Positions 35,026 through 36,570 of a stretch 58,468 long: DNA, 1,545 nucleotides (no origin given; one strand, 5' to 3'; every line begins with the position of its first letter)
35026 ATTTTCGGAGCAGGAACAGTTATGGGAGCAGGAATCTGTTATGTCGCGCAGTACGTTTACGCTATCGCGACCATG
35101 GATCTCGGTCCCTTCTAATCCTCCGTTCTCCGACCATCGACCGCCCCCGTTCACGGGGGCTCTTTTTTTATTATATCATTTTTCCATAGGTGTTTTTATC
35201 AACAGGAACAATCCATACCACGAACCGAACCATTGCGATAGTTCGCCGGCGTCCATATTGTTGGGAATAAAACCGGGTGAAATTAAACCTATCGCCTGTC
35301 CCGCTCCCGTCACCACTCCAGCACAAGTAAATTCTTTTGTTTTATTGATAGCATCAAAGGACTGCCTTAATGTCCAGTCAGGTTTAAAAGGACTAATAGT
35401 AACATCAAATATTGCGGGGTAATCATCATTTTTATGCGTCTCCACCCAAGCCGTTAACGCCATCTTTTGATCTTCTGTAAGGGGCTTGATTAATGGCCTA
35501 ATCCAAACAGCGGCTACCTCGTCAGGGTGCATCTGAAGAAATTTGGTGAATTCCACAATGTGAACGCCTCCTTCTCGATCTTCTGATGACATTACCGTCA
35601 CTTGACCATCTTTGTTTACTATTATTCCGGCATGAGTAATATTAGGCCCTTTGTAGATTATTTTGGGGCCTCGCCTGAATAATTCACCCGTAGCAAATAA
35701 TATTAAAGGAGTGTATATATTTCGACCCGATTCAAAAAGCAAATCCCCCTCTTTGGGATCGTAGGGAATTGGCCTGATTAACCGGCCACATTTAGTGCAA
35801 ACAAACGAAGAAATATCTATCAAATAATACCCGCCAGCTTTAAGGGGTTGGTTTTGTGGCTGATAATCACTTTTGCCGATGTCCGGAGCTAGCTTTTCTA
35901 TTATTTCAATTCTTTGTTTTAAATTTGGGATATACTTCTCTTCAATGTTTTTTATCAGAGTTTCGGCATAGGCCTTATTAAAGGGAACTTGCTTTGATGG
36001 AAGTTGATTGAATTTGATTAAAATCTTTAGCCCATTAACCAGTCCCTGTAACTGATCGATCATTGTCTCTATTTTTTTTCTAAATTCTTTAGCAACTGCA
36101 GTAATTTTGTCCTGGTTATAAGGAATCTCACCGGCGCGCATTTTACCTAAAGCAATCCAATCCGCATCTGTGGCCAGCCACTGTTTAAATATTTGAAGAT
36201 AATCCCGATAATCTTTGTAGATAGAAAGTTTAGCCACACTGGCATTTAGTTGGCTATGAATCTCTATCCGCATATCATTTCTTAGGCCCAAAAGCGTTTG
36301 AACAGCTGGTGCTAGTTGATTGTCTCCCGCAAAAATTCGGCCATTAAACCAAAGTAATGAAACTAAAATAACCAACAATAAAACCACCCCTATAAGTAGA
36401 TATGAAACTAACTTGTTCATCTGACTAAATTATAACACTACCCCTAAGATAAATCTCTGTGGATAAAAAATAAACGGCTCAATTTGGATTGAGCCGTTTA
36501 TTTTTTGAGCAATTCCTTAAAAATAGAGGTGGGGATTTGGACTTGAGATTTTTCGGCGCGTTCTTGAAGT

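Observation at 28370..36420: Translationally coupled operon of five membrane-anchored extracytoplasmic proteins: shared helical module, different enzymatic heads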

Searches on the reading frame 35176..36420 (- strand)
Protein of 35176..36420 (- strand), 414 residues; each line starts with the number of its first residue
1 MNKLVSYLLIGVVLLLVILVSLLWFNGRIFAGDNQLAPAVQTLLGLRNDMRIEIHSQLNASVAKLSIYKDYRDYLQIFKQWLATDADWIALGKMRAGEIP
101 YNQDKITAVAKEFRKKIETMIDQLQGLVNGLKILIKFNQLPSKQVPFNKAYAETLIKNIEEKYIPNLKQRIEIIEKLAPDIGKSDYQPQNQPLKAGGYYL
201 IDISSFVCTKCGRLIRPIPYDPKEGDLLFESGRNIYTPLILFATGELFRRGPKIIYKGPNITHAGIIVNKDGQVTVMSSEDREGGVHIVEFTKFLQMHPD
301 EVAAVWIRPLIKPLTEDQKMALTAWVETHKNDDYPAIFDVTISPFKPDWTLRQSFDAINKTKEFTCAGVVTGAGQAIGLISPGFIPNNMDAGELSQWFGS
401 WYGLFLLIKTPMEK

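Call 3: search_protein_families(library=pfam, proteins=[window:35176-36420:-], max_evalue=1)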
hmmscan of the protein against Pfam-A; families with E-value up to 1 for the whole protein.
window:35176-36420:- (414 aa): 1 family
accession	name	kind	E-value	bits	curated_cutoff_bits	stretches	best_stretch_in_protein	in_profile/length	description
PF25017.1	zf-C2HC_3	-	0.035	14.5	24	1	202-215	20-33/47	C2HC zinc finger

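Call 4: search_protein_families(library=ncbifam, proteins=[window:35176-36420:-], max_evalue=1)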
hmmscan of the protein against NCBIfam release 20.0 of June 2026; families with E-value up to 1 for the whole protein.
window:35176-36420:- (414 aa): 0 families

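Call 11: find_encoding_contigs(protein=window:35176-36420:-, flank=10000, max_places=6)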
Protein window:35176-36420:- (414 aa): no gene with exactly this product is on record in the collection.
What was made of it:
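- Tried and rejected: An exact-contig look-up of P1 found nothing (call 11).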

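Call 12: find_homologous_proteins(query=window:35176-36420:-, max_evalue=0.001)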
Query window:35176-36420:- (414 aa): 1 proteins with E <= 0.001 among 6528 candidates.
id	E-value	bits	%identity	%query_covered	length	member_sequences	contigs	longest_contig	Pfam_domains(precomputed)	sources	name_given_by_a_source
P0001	4.7e-280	946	100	100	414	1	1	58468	-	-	-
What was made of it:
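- Tried and rejected: P1 found only itself (call 12).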

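Call 13: search_protein_families(library=phrogs, proteins=[window:35176-36420:-], max_evalue=1)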
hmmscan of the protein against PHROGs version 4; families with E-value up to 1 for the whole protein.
window:35176-36420:- (414 aa): 4 families
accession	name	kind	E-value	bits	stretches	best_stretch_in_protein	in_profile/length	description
phrog_23454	-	unknown function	0.0069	17.7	1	10-33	6-29/55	-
phrog_7474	-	unknown function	0.024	15.9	1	107-160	36-84/100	-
phrog_34201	-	unknown function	0.24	12.3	1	286-324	72-107/151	-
phrog_13656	-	unknown function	0.41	11.8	0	149-170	37-57/59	-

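Call 14: search_protein_families(library=padloc, proteins=[window:35176-36420:-], max_evalue=1)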
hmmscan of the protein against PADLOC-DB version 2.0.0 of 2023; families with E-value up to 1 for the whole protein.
window:35176-36420:- (414 aa): 0 families

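Call 15: search_solved_structures(query=window:35176-36420:-, max_evalue=10, show_alignments=2)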
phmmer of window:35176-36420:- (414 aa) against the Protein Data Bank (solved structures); distinct sequences matched with E-value up to 10: 5.
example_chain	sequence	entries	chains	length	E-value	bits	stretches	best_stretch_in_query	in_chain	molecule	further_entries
8qtf_A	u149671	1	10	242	0.82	11.5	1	51-151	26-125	14-3-3-like protein GF14 omega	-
8qtt_A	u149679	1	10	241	0.82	11.5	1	51-151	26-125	14-3-3-like protein GF14 omega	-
8qtc_A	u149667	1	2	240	0.82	11.5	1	52-151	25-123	14-3-3-like protein GF14 omega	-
1s05_A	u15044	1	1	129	1.4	10.7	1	87-171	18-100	Cytochrome c-556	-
8zhz_A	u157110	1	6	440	1.5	10.6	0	351-397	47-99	Glycoprotein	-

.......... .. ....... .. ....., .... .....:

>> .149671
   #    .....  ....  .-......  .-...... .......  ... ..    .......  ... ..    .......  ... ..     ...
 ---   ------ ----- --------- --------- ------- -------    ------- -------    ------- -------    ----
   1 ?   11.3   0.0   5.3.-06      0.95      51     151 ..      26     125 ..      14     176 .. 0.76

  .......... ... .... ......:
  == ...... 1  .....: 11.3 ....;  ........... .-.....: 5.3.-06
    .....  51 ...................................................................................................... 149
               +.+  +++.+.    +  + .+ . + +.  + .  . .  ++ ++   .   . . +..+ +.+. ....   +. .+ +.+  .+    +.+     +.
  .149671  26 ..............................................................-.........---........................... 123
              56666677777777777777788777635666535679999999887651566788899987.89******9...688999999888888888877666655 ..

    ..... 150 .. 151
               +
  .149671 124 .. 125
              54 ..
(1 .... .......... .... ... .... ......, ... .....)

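Call 47: search_protein_representatives(alignment_id=A2)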
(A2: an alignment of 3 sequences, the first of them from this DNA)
Query: 3 sequences, 379 profile positions. Proteins with E-value up to 0.001 (for the whole library): 6; up to 1e-10: 3; up to 1e-30: 3. The best 6 are listed.
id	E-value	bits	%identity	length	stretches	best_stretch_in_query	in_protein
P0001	6.6e-253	854.7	-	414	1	1-379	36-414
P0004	1.6e-37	145.8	-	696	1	19-182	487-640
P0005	8.3e-33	130.2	-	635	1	19-157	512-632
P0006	3.0e-10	56.0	-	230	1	193-373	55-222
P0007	2.9e-05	39.6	-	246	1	175-354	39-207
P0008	3.2e-05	39.4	-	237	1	220-362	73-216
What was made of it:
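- The profile hits P0006, P0007 and P0008 (E=3e-10 to 3e-5 against 1.84 billion representatives, call 47).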

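Call 48: search_protein_families(library=pfam, proteins=[P0006, P0007, P0008], max_evalue=1)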
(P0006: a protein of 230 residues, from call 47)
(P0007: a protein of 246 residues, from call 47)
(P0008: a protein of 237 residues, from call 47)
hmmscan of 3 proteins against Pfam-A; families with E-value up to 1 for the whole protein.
P0006 (230 aa): 3 families
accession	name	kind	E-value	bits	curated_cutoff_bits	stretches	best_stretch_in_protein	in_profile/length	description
PF05708.18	Peptidase_C92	-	9.4e-13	49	27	1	49-147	3-98/166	Permuted papain-like amidase enzyme, YaeF/YiiX, C92 family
PF05257.22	CHAP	-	0.033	15.1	26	1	43-88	41-76/81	CHAP domain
PF04473.18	DUF553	-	0.21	11.5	20.5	1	62-91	83-112/140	Transglutaminase-like domain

P0007 (246 aa): 1 family
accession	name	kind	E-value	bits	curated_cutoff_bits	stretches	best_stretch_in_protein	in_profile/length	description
PF05708.18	Peptidase_C92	-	8.1e-05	23.2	27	1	71-192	18-117/166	Permuted papain-like amidase enzyme, YaeF/YiiX, C92 family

P0008 (237 aa): 1 family
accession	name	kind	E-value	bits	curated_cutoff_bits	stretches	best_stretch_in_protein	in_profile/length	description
PF05708.18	Peptidase_C92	-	2.5e-06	28.1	27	1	53-150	3-97/166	Permuted papain-like amidase enzyme, YaeF/YiiX, C92 family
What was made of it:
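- On Peptidase C92 (YaeF/YiiX permuted NlpC/P60), P1 head: The P1-based profile hits P0006 (E=3e-10), P0007 and P0008 (call 47), and those three hit PF05708 (E=9.4e-13, 8e-5, 2.5e-6; call 48).
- These three are Pfam PF05708 Peptidase_C92 (E=9.4e-13, call 48).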

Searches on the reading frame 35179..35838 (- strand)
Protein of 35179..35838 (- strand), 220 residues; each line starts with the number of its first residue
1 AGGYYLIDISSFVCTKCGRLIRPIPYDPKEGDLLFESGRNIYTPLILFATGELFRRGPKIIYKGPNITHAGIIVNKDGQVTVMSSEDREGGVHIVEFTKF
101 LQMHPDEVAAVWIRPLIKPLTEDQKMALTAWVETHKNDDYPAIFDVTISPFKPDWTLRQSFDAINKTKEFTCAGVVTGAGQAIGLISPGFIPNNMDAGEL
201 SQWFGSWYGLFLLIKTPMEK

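Call 25: search_protein_families(library=pfam, proteins=[window:35179-35838:-], max_evalue=10)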
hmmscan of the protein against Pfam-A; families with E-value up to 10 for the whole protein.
seq(220 aa): 2 families
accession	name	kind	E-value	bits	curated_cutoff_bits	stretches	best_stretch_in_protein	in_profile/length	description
PF25017.1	zf-C2HC_3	-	0.019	15.3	24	1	8-21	20-33/47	C2HC zinc finger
PF10684.14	BDM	-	0.23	12.3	32.9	1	121-148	32-60/71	Putative biofilm-dependent modulation protein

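Call 68: search_solved_structures(query=A6, max_evalue=10, show_alignments=2)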
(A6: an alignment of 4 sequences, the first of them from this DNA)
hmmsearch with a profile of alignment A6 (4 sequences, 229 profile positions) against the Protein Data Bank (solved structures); distinct sequences matched with E-value up to 10: 5.
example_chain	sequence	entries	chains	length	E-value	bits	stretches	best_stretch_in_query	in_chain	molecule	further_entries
2if6_A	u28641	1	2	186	3.9e-08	36.4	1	47-149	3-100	Hypothetical protein yiiX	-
3kw0_A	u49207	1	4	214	7.2e-08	35.5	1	50-193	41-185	Cysteine peptidase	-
8tl7_A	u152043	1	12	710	0.67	12.7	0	125-150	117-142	Computationally designed protein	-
2vld_A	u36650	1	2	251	1.6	11.5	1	55-118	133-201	Endonuclease NucS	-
6hun_A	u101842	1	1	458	2.2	11.1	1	36-71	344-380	Ribulose bisphosphate carboxylase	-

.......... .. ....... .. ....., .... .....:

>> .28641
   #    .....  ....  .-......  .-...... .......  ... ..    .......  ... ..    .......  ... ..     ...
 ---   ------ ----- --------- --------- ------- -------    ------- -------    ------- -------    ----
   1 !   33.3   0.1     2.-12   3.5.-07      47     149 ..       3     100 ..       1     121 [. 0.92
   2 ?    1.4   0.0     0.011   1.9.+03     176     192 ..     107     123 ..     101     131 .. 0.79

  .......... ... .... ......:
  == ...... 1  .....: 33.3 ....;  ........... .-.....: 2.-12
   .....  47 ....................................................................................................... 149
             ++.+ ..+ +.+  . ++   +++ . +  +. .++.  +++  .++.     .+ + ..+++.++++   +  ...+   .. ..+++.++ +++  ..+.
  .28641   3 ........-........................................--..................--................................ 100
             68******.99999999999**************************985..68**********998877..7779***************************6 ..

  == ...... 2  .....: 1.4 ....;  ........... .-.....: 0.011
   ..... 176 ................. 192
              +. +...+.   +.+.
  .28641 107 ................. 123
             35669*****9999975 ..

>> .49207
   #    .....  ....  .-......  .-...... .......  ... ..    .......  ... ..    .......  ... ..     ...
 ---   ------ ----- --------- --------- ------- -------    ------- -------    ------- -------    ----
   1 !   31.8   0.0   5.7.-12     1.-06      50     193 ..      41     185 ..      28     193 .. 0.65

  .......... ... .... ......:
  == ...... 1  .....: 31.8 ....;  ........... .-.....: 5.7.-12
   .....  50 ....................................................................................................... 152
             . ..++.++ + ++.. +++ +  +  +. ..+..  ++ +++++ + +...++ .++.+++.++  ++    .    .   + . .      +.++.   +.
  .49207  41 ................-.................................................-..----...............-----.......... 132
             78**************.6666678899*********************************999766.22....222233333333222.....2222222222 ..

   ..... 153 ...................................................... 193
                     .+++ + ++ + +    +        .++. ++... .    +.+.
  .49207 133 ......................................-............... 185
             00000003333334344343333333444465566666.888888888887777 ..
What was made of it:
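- On Peptidase C92 (YaeF/YiiX permuted NlpC/P60), P1 head: The joint profile hits 2if6 (E=3.9e-8) and 3kw0 (E=7.2e-8) (call 68).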
